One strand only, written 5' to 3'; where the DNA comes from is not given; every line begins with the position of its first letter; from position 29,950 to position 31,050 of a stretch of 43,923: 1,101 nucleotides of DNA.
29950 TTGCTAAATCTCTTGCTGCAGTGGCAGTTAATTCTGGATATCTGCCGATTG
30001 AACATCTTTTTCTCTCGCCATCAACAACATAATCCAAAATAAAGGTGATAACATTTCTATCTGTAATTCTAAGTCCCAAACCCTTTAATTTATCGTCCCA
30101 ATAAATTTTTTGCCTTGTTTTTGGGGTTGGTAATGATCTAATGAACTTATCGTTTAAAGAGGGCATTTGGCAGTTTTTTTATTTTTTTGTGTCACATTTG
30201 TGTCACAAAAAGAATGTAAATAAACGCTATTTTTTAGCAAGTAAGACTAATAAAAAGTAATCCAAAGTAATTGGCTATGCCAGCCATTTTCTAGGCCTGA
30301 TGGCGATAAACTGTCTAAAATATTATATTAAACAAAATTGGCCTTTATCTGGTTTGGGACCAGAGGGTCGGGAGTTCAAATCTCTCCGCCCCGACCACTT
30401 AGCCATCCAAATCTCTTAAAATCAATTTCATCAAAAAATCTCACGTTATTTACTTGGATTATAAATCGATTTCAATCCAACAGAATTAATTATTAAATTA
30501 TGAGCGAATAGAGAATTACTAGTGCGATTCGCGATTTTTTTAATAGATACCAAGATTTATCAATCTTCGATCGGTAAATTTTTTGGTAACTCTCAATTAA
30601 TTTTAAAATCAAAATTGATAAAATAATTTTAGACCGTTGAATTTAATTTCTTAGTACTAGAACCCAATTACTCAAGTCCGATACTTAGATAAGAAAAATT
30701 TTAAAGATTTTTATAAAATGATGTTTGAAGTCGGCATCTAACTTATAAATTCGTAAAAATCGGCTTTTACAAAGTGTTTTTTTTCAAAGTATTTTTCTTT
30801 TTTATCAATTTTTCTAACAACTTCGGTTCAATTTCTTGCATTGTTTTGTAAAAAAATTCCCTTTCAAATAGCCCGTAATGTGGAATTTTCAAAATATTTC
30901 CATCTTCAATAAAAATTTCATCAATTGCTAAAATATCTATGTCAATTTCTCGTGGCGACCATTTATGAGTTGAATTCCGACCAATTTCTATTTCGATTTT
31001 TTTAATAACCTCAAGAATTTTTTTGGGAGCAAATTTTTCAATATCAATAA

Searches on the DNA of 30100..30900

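Call 81: search_rna_families(source=window, start=30100, end=30900, threshold=evalue, max_evalue=1)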
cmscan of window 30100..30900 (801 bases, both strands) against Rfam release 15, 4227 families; matches with E-value up to 1: 3.
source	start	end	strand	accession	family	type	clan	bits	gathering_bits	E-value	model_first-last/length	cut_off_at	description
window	30170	30229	+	RF03566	mir-4875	Gene; miRNA;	-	22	90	0.099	1-73/73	no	mir-4875 microRNA precursor family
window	30329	30386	+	RF00005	tRNA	Gene; tRNA;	CL00001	20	29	0.23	8-63/71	no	tRNA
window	30168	30227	-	RF03566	mir-4875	Gene; miRNA;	-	18.7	90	0.84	1-73/73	no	mir-4875 microRNA precursor family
